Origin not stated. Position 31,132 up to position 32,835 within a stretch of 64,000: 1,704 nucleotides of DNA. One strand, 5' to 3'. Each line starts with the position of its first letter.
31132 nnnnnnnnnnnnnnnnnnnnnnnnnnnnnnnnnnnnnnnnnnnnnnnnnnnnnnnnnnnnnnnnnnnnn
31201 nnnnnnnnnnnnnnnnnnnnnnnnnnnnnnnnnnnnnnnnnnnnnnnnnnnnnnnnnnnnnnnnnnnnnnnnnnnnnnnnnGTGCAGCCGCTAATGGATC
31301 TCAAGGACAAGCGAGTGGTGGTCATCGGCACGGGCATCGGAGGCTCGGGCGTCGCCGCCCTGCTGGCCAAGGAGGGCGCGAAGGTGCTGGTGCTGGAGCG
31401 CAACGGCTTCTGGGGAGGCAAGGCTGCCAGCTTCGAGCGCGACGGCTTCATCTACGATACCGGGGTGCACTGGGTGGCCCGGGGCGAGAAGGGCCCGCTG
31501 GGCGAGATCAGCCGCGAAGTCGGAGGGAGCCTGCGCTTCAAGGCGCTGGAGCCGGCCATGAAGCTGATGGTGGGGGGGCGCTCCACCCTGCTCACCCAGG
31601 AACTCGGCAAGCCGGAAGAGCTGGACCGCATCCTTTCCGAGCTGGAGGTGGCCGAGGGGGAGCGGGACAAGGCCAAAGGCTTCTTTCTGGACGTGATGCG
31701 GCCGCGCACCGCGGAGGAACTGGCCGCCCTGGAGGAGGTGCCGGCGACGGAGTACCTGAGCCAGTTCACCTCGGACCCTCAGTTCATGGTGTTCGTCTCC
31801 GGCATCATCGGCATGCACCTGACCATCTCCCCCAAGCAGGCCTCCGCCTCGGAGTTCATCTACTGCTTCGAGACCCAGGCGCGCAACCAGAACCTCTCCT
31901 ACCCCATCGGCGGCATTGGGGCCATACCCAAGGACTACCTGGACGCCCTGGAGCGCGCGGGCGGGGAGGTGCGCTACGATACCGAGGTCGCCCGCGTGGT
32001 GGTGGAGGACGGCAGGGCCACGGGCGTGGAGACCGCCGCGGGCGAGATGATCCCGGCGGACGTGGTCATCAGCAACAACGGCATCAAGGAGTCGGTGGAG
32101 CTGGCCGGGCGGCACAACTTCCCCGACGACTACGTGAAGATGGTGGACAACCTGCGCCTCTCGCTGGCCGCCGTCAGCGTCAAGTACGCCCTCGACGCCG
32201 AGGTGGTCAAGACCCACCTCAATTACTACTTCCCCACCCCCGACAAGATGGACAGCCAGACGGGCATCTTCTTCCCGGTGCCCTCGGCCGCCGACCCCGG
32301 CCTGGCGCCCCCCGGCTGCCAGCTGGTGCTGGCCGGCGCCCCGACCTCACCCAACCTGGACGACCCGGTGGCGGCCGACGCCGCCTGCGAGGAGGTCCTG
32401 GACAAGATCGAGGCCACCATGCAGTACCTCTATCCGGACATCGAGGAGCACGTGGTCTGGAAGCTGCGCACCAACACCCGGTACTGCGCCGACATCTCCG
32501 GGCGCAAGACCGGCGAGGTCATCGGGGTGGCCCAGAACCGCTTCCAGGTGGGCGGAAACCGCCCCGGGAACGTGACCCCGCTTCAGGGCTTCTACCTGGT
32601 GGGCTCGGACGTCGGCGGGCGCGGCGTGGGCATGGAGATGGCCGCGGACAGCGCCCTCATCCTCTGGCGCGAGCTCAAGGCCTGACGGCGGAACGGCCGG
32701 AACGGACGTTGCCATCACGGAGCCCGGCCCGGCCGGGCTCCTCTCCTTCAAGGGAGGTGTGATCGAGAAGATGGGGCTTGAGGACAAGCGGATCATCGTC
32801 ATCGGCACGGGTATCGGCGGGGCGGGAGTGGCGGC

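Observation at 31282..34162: Tandem CrtI-family oxidoreductase paralogues homogenised by gene conversion (586 bp, 100% identical)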

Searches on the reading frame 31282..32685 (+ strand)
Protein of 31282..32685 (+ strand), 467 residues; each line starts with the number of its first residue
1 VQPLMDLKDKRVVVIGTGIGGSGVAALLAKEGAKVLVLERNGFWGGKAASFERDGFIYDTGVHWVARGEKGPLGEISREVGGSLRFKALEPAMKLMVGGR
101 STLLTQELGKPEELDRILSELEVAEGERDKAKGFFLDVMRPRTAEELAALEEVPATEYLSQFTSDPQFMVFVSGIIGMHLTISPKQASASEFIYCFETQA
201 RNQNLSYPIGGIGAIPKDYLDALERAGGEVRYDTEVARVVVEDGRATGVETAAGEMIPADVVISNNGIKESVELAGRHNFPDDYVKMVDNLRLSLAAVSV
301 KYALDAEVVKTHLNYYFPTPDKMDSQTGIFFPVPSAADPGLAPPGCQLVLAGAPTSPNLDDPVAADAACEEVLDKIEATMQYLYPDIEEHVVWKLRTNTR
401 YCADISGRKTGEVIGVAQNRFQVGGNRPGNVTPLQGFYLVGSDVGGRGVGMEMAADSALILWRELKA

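Call 5: search_protein_families(library=pfam, proteins=[window:31282-32685:+], max_evalue=0.01)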
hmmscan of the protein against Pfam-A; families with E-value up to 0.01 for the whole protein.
window:31282-32685:+ (467 aa): 11 families
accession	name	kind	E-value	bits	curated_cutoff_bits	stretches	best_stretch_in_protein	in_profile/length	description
PF01593.30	Amino_oxidase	-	2.1e-24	87.1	19.8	1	25-459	7-436/443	Flavin containing amine oxidoreductase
PF13450.12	NAD_binding_8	-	2.2e-13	50.7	21.9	1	14-69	1-56/68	NAD(P)-binding Rossmann-like domain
PF01266.30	DAO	-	1.2e-12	48.5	27.9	2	11-60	1-49/353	FAD dependent oxidoreductase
PF00996.24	GDI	-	2.1e-08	33.6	23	1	11-52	6-47/436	GDP dissociation inhibitor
PF12831.13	FAD_oxidored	-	8.8e-07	29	27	1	12-50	2-40/416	FAD dependent oxidoreductase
PF07992.20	Pyr_redox_2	-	2.9e-06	27.4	26.1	1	11-41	2-32/291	Pyridine nucleotide-disulphide oxidoreductase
PF00890.30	FAD_binding_2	-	0.00088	19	20.4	0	12-48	2-38/414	FAD binding domain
PF01488.26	Shikimate_DH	-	0.0016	19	24.3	0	5-41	8-45/138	Shikimate / quinate 5-dehydrogenase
PF00743.25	FMO-like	-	0.0026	16.7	22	1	7-44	181-218/532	Flavin-binding monooxygenase-like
PF03486.20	HI0933_like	-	0.0061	16.5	50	0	11-47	2-38/244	HI0933-like protein Rossmann domain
PF01946.23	Thi4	-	0.0069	16.1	26.2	0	2-46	10-55/235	Thi4 family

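Call 6: search_protein_families(library=ncbifam, proteins=[window:31282-32685:+], max_evalue=0.01)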
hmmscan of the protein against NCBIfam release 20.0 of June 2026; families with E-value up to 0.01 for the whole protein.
window:31282-32685:+ (467 aa): 68 families (the best 25 are shown)
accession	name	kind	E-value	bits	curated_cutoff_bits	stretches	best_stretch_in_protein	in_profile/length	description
TIGR02730.1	carot_isom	equivalog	2.5e-33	115.7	586.9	2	203-455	219-478/493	carotenoid isomerase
TIGR02734.1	crtI_fam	subfamily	5.1e-32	111.2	238.1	2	176-458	183-481/504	phytoene desaturase family protein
TIGR02733.1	desat_CrtD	equivalog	3e-26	92.2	549.7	2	10-73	2-65/492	C-3',4' desaturase CrtD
NF058655.1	CrtID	equivalog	6.6e-25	87.9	640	3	12-64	1-53/478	bifunctional phytoene desaturase/3,4-desaturase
NF045637.1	carotdesatCrtDProt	equivalog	1.2e-18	66.9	580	2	210-267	219-276/485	1-hydroxycarotenoid 3,4-desaturase CrtD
NF005560.0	PRK07233.1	equivalog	1.6e-18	66.7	252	1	11-322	2-301/435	hypothetical protein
TIGR03467.1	HpnE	equivalog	2.2e-14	53.6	283.05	1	12-267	1-262/430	hydroxysqualene dehydroxylase HpnE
NF042421.1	hydcarot_desat_CrtD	equivalog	4.9e-13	48.4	500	2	11-61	3-53/487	1-hydroxycarotenoid 3,4-desaturase CrtD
NF045689.1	BCarotKetCrtO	equivalog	8.5e-12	44.4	1000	2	199-265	229-296/563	beta-carotene ketolase CrtO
NF005548.0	PRK07208.1-4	equivalog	2.3e-10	39.7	389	1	9-63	3-57/488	hypothetical protein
NF005512.0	PRK07121.1-5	subfamily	3.5e-09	35.8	812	1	11-61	23-71/489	FAD-binding protein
NF007542.0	PRK10157.1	subfamily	1e-07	31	610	1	12-49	8-45/428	FAD-dependent oxidoreductase FixC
NF006130.0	PRK08274.1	equivalog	1.3e-07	30.8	369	1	204-270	123-193/467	FAD-dependent tricarballylate dehydrogenase TcuA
NF005508.0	PRK07121.1-1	equivalog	4.9e-07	28.7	537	1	9-50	20-61/497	FAD-binding protein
NF001933.0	PRK00711.1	subfamily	9.5e-07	28.2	383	0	221-269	209-256/429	D-amino acid dehydrogenase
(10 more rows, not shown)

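Call 7: search_solved_structures(query=window:31282-32685:+, max_evalue=0.01)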
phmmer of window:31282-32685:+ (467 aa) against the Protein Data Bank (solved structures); distinct sequences matched with E-value up to 0.01: 51.
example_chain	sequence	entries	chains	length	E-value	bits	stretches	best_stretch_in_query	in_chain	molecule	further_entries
3nrn_A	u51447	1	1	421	4.6e-21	78.6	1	11-354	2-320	uncharacterized protein PF1083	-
3ka7_A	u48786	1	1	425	7.9e-19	71.2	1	11-357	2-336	Oxidoreductase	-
4rep_A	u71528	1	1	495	5.4e-12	48.7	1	10-62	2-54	Gamma-carotene desaturase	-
4dgk_A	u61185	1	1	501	1.2e-07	34.3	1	11-63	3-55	Phytoene dehydrogenase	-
6c87_A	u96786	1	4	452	2.8e-07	33.2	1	11-55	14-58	Rab GDP dissociation inhibitor alpha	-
3p1w_A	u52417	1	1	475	4e-06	29.4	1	12-53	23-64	RabGDI protein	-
1sez_A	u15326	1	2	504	2.7e-05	26.7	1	9-69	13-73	Protoporphyrinogen oxidase, mitochondrial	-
6nqm_A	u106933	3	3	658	7.2e-05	25.2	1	2-84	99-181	Lysine-specific histone demethylase 1A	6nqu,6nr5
6w4k_A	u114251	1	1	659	7.2e-05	25.2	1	2-84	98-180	Lysine-specific histone demethylase 1A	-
9dbp_A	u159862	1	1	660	7.2e-05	25.2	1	2-84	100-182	Lysine-specific histone demethylase 1A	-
2dw4_A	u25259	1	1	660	7.2e-05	25.2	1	2-84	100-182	Lysine-specific histone demethylase 1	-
8ym7_A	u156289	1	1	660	7.2e-05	25.2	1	2-84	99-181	Lysine-specific histone demethylase 1A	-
2ejr_A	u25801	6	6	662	7.3e-05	25.2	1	2-84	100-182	Lysine-specific histone demethylase 1 | Lysine-specific histone demethylase 1A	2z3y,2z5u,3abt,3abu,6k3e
8jf5_A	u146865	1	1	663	7.3e-05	25.2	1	2-84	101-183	Lysine-specific histone demethylase 1A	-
7e0g_A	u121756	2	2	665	7.3e-05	25.2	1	2-84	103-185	Lysine-specific histone demethylase 1A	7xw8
5mog_A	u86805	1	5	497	9.8e-05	24.8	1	8-64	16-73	Phytoene dehydrogenase, chloroplastic/chromoplastic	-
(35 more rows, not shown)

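Call 9: find_homologous_proteins(query=window:31282-32685:+)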
Query window:31282-32685:+ (467 aa): 484 proteins with E <= 0.001 among 8000 candidates; the best 120 are listed.
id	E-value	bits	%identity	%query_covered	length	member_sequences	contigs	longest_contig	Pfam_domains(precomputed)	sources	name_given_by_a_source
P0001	0.0e+0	1039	100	99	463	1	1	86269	PF01266.31,PF01593.31,PF13450.13,PF07992.21,PF00996.25,PF12831.14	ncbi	-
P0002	7.6e-261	884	85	99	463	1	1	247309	PF01266.31,PF01593.31,PF13450.13,PF07992.21,PF00996.25,PF12831.14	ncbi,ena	-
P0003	1.4e-227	774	74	99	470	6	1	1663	PF01266.31,PF01593.31,PF13450.13,PF07992.21,PF00996.25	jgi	jgi:phytoene dehydrogenase-like protein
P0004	6.2e-227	772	74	99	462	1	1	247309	PF01266.31,PF01593.31,PF13450.13,PF07992.21,PF00996.25,PF12831.14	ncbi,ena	-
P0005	1.6e-225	767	74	99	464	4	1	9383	PF01266.31,PF01593.31,PF13450.13,PF07992.21,PF00996.25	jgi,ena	jgi:phytoene dehydrogenase-like protein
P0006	2.0e-216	738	71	99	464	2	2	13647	PF01266.31,PF01593.31,PF13450.13,PF00996.25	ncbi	-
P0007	5.9e-208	710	85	80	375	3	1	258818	PF01593.31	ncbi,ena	-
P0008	9.9e-207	706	69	99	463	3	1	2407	PF01266.31,PF01593.31,PF13450.13,PF07992.21,PF00996.25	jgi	-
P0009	8.5e-203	693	67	99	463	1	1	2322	PF01266.31,PF01593.31,PF13450.13,PF07992.21,PF00996.25,PF12831.14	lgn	-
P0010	1.6e-192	659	64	99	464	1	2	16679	PF01266.31,PF01593.31,PF13450.13,PF00996.25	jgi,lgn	jgi:phytoene dehydrogenase-like protein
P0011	1.3e-187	643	64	94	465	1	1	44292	PF01266.31,PF01593.31,PF13450.13,PF00996.25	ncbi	-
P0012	6.8e-180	617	61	99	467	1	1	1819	PF01266.31,PF01593.31,PF13450.13,PF00890.31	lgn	-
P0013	1.3e-178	613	60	98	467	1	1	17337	PF01266.31,PF01593.31,PF13450.13,PF00890.31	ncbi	-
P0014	3.2e-178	612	60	99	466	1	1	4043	PF01266.31,PF01593.31,PF13450.13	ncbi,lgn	ncbi:MAG: phytoene desaturase family protein [Actinomycetota bacterium]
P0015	5.3e-178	611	60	94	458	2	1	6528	PF01266.31,PF01593.31,PF13450.13,PF00890.31,PF12831.14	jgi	jgi:phytoene dehydrogenase-like protein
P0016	7.5e-178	610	59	99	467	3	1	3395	PF01266.31,PF01593.31,PF13450.13,PF00996.25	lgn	-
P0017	3.1e-177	608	59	99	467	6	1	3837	PF01266.31,PF01593.31,PF13450.13,PF00996.25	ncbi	-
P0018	4.0e-177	608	61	99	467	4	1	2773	PF01266.31,PF01593.31,PF13450.13,PF00996.25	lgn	-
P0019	4.9e-177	608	60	99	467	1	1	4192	PF01266.31,PF01593.31,PF13450.13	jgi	jgi:phytoene dehydrogenase-like protein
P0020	7.4e-177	607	59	99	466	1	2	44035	PF01266.31,PF01593.31,PF13450.13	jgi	jgi:phytoene desaturase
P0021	1.6e-176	606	59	99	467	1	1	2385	PF01266.31,PF01593.31,PF13450.13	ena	-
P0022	1.8e-176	606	61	98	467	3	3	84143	PF01266.31,PF01593.31,PF13450.13,PF00996.25,PF12831.14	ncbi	ncbi:MAG: phytoene desaturase family protein [Actinomycetota bacterium]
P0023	2.2e-176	606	60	99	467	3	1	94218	PF01266.31,PF01593.31,PF13450.13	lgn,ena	-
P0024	2.6e-176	605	61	98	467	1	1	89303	PF01266.31,PF01593.31,PF13450.13,PF00996.25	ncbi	-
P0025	4.0e-176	605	60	99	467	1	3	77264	PF01266.31,PF01593.31,PF13450.13,PF00996.25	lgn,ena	-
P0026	8.6e-176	604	60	99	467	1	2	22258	PF01266.31,PF01593.31,PF13450.13,PF00996.25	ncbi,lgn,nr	ncbi:MAG: NAD(P)/FAD-dependent oxidoreductase [Actinobacteria bacterium]|nr:NAD(P)/FAD-dependent oxi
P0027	1.5e-175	603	59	99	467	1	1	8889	PF01266.31,PF01593.31,PF13450.13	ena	-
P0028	1.9e-175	602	59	99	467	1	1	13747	PF01266.31,PF01593.31,PF13450.13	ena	-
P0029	2.1e-175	602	60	98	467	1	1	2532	PF01266.31,PF01593.31,PF13450.13,PF00996.25,PF12831.14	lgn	-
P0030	2.2e-175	602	59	99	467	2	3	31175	PF01266.31,PF01593.31,PF13450.13,PF00996.25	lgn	-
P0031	2.7e-175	602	59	99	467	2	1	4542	PF01266.31,PF01593.31,PF13450.13,PF00996.25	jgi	jgi:phytoene dehydrogenase-like protein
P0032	4.1e-175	601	59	99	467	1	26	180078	PF01266.31,PF01593.31,PF13450.13,PF00070.34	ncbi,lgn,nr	ncbi:MAG: NAD(P)/FAD-dependent oxidoreductase [Actinomycetota bacterium]|nr:NAD(P)/FAD-dependent oxi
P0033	5.0e-175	601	60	99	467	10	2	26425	PF01266.31,PF01593.31,PF13450.13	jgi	-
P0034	6.4e-175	601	59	99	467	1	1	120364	PF01266.31,PF01593.31,PF13450.13,PF00070.34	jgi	-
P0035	1.1e-174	600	59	99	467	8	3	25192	PF01266.31,PF01593.31,PF13450.13,PF00996.25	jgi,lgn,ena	-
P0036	1.5e-174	600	59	99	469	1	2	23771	PF01266.31,PF01593.31,PF13450.13,PF00996.25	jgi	jgi:phytoene dehydrogenase-like protein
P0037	4.5e-174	598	59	99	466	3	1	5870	PF01266.31,PF01593.31,PF13450.13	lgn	-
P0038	5.6e-174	598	60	99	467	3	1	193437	PF01266.31,PF01593.31,PF13450.13,PF00996.25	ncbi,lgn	-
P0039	5.6e-174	598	59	99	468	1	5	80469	PF01266.31,PF01593.31,PF13450.13,PF00890.31,PF00070.34,PF00996.25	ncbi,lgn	-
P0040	9.7e-174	597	60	98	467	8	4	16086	PF01266.31,PF01593.31,PF13450.13,PF00996.25,PF12831.14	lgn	-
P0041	1.6e-173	596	59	99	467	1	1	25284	PF01266.31,PF01593.31,PF13450.13,PF00996.25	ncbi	-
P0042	3.4e-173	595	61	98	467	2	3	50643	PF01266.31,PF01593.31,PF13450.13,PF00996.25,PF12831.14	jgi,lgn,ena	-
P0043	3.9e-173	595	60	99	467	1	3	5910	PF01266.31,PF01593.31,PF13450.13,PF00996.25,PF12831.14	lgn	-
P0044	9.6e-173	594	59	98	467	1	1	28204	PF01266.31,PF01593.31,PF13450.13,PF00996.25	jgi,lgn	jgi:phytoene dehydrogenase-like protein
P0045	1.5e-172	593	59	99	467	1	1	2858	PF01266.31,PF01593.31,PF13450.13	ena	-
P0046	1.9e-172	593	60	99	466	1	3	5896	PF01266.31,PF01593.31,PF13450.13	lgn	-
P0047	2.1e-172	592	58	99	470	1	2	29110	PF01266.31,PF01593.31,PF13450.13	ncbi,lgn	-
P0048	2.6e-172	592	58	95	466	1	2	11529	PF01266.31,PF01593.31,PF13450.13,PF00996.25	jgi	jgi:phytoene desaturase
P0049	3.1e-172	592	59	99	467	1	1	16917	PF01266.31,PF01593.31,PF13450.13,PF00996.25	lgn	-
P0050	6.2e-172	591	59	99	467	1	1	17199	PF01266.31,PF01593.31,PF13450.13,PF00996.25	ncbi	-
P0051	1.2e-171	590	58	99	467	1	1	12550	PF01266.31,PF01593.31,PF13450.13,PF00890.31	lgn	-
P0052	1.4e-171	590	59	99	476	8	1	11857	PF01266.31,PF01593.31,PF13450.13,PF00996.25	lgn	-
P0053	1.5e-169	583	57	99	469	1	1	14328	PF01266.31,PF01593.31,PF13450.13,PF00996.25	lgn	-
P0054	3.0e-169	582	58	99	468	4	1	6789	PF01266.31,PF01593.31,PF13450.13,PF00996.25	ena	-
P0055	5.8e-169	581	57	95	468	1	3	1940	PF01266.31,PF01593.31,PF13450.13,PF00996.25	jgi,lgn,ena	jgi:phytoene dehydrogenase-like protein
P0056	6.6e-169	581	59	96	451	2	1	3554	PF01266.31,PF01593.31,PF13450.13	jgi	-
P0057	2.7e-168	579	58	99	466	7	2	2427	PF01266.31,PF01593.31,PF13450.13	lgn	-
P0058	1.9e-167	576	57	99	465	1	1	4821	PF01266.31,PF01593.31,PF13450.13,PF00996.25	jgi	jgi:phytoene dehydrogenase-like protein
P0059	6.1e-167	574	57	99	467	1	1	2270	PF01266.31,PF01593.31,PF13450.13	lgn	-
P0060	1.1e-166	574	58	99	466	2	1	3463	PF01266.31,PF01593.31,PF13450.13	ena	-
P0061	2.1e-166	573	58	95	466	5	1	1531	PF01266.31,PF01593.31,PF13450.13,PF00996.25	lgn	-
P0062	2.4e-166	572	58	95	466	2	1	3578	PF01266.31,PF01593.31,PF13450.13,PF00996.25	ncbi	-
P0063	3.3e-166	572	57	99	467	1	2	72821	PF01266.31,PF01593.31,PF13450.13,PF00996.25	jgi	jgi:prolycopene isomerase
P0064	4.6e-166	572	57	99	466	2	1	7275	PF01266.31,PF01593.31,PF13450.13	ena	-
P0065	8.5e-166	571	57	95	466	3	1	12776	PF01266.31,PF01593.31,PF13450.13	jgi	-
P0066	1.5e-165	570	56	99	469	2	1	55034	PF01266.31,PF01593.31,PF13450.13,PF00890.31,PF00070.34,PF00996.25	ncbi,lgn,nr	ncbi:MAG: NAD(P)/FAD-dependent oxidoreductase [Deltaproteobacteria bacterium]|nr:NAD(P)/FAD-dependen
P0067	5.3e-165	568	57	99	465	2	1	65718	PF01266.31,PF01593.31,PF13450.13,PF00996.25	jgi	-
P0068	1.9e-164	566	57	95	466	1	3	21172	PF01266.31,PF01593.31,PF13450.13,PF00996.25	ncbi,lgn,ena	-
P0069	1.8e-163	563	56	95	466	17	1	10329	PF01266.31,PF01593.31,PF13450.13,PF00996.25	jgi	jgi:phytoene dehydrogenase-like protein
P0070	3.4e-163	562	56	99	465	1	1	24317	PF01266.31,PF01593.31,PF13450.13,PF00996.25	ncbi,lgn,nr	ncbi:MAG: NAD(P)/FAD-dependent oxidoreductase [Deltaproteobacteria bacterium]|nr:NAD(P)/FAD-dependen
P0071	5.8e-163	561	56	99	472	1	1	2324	PF01266.31,PF01593.31,PF13450.13,PF00996.25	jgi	jgi:phytoene dehydrogenase-like protein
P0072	6.3e-163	561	56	93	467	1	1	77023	PF01266.31,PF01593.31,PF13450.13,PF00996.25,PF12831.14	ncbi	-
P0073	8.3e-163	561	56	95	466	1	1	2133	PF01266.31,PF01593.31,PF13450.13,PF00996.25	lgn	-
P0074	1.4e-162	560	57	99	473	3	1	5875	PF01266.31,PF01593.31,PF13450.13,PF00996.25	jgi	jgi:phytoene dehydrogenase-like protein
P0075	2.0e-160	553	57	99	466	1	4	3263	PF01266.31,PF01593.31,PF13450.13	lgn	-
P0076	2.5e-158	546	55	99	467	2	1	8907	PF01266.31,PF01593.31,PF13450.13,PF12831.14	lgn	-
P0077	2.3e-153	530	54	99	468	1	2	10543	PF01266.31,PF01593.31,PF13450.13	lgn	-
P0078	6.1e-152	525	55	99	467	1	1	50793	PF01266.31,PF01593.31,PF13450.13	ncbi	-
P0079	1.6e-150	520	53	99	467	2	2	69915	PF01266.31,PF01593.31,PF13450.13,PF00996.25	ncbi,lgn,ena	-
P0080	9.4e-150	518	54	99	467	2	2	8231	PF01266.31,PF01593.31,PF13450.13,PF00996.25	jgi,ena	-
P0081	5.9e-136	472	48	98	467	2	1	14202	PF01266.31,PF01593.31,PF13450.13,PF00890.31,PF07992.21,PF00070.34,PF12831.14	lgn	-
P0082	2.2e-130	454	50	93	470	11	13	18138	PF01266.31,PF01593.31,PF13450.13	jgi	jgi:phytoene dehydrogenase-like protein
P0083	2.3e-129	451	48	97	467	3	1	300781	PF01266.31,PF01593.31,PF13450.13,PF00890.31,PF07992.21,PF00070.34,PF12831.14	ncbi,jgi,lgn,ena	-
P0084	3.6e-128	447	50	96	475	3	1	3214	PF01266.31,PF01593.31,PF13450.13,PF07992.21,PF00070.34,PF12831.14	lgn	-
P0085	4.9e-127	443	51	97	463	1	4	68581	PF01266.31,PF01593.31,PF13450.13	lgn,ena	-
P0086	2.5e-126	441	47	93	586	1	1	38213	PF01266.31,PF01593.31,PF13450.13,PF07992.21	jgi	jgi:prolycopene isomerase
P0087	3.1e-126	440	50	96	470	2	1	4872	PF01266.31,PF01593.31,PF13450.13,PF07992.21,PF00070.34,PF12831.14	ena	-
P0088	3.6e-126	440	48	94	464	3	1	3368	PF01266.31,PF01593.31,PF13450.13,PF00890.31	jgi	-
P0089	7.2e-126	439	47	94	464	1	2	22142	PF01266.31,PF01593.31,PF13450.13,PF00890.31,PF07992.21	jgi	jgi:phytoene dehydrogenase-like protein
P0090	8.1e-126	439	47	94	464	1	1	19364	PF01266.31,PF01593.31,PF13450.13,PF00890.31,PF07992.21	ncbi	ncbi:MAG TPA: NAD(P)/FAD-dependent oxidoreductase [Candidatus Anoxymicrobiaceae bacterium]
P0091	1.3e-125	438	48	97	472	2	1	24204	PF01266.31,PF01593.31,PF13450.13,PF07992.21,PF00070.34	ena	-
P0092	1.8e-125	438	47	97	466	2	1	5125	PF01266.31,PF01593.31,PF13450.13,PF07992.21,PF00996.25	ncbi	-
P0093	3.7e-125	437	47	94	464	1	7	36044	PF01266.31,PF01593.31,PF13450.13,PF00890.31,PF07992.21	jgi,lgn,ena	jgi:phytoene dehydrogenase-like protein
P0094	5.1e-125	436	48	92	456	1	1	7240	PF01266.31,PF01593.31,PF13450.13,PF07992.21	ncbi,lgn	-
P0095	6.1e-125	436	49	96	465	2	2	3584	PF01266.31,PF01593.31,PF13450.13,PF07992.21,PF12831.14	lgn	-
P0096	6.5e-125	436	49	97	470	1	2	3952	PF01266.31,PF01593.31,PF13450.13,PF07992.21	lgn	-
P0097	8.4e-125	436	48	97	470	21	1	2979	PF01266.31,PF01593.31,PF13450.13,PF07992.21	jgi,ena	-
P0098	8.9e-125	435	49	99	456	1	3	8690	PF01266.31,PF01593.31,PF13450.13,PF07992.21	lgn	-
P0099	1.3e-124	435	48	94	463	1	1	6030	PF01266.31,PF01593.31,PF13450.13,PF00890.31,PF07992.21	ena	-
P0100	2.3e-124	434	48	94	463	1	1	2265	PF01266.31,PF01593.31,PF13450.13,PF00890.31,PF07992.21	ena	-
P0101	2.9e-124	434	48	94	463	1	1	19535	PF01266.31,PF01593.31,PF13450.13,PF00890.31,PF07992.21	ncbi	-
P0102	4.0e-124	433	49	94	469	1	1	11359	PF01266.31,PF01593.31,PF13450.13,PF07992.21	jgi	jgi:phytoene dehydrogenase-like protein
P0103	4.4e-124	433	47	94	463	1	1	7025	PF01266.31,PF01593.31,PF13450.13,PF00890.31,PF07992.21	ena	-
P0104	4.5e-124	433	47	94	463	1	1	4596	PF01266.31,PF01593.31,PF13450.13,PF00890.31,PF07992.21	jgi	-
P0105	4.7e-124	433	59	73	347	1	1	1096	PF01593.31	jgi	jgi:prolycopene isomerase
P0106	5.7e-124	433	47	94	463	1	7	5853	PF01266.31,PF01593.31,PF13450.13,PF00890.31,PF07992.21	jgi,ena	-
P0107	5.9e-124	433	48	94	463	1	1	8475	PF01266.31,PF01593.31,PF13450.13,PF00890.31,PF07992.21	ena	-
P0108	8.0e-124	432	47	94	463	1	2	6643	PF01266.31,PF01593.31,PF13450.13,PF00890.31,PF07992.21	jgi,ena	-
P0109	8.4e-124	432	49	97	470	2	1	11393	PF01266.31,PF01593.31,PF13450.13,PF00890.31,PF07992.21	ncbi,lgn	-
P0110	1.2e-123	432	49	93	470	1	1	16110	PF01266.31,PF01593.31,PF13450.13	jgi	jgi:phytoene dehydrogenase-like protein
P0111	2.0e-123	431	48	93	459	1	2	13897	PF01266.31,PF01593.31,PF13450.13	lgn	-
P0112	3.8e-123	430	49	96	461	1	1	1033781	PF01266.31,PF01593.31,PF13450.13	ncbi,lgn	-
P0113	6.8e-123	429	48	93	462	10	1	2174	PF01266.31,PF01593.31,PF13450.13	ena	-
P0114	7.3e-123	429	47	93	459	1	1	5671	PF01266.31,PF01593.31,PF13450.13,PF00890.31,PF07992.21,PF00996.25,PF12831.14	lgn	-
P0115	1.4e-122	428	49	96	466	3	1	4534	PF01266.31,PF01593.31,PF13450.13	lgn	-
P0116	1.8e-122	428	48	93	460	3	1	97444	PF01266.31,PF01593.31,PF13450.13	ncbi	ncbi:MAG: NAD(P)/FAD-dependent oxidoreductase [Actinomycetota bacterium]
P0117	2.8e-122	427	47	96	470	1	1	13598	PF01266.31,PF01593.31,PF13450.13,PF07992.21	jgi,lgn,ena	-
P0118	4.6e-122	426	48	97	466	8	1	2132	PF01266.31,PF01593.31,PF13450.13,PF12831.14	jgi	jgi:phytoene dehydrogenase-like protein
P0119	5.2e-122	426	48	97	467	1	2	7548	PF01266.31,PF01593.31,PF13450.13,PF00890.31,PF12831.14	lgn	-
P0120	8.3e-122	426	45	94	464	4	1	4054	PF01266.31,PF01593.31,PF13450.13,PF07992.21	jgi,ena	jgi:phytoene dehydrogenase-like protein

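Call 10: find_related_loci(query=window:31282-32685:+, collection=genome_contigs, flank=8000)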
Query window:31282-32685:+ (467 aa) in genome_contigs; peptide patterns used: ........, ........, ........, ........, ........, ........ (x = any residue, [..] = any of these).
75 stretches matched a pattern; 2 encode a relative of the query (tblastn E <= 1e-3); 2 distinct loci.
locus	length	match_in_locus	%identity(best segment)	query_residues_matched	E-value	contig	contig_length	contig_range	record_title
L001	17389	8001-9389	85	5-467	0e+0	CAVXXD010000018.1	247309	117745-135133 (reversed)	MAG: uncultured bacterium isolate MFD04716.bin.1.266 genome assembly, contig: contig_77083, whole genome shotgun sequenc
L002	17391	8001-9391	85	4-466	0e+0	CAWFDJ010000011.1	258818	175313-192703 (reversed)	MAG: uncultured bacterium isolate MFD04716.bin.2.264 genome assembly, contig: contig_22871, whole genome shotgun sequenc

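Call 14: find_encoding_contigs(protein=P0001, flank=3000, max_places=6)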
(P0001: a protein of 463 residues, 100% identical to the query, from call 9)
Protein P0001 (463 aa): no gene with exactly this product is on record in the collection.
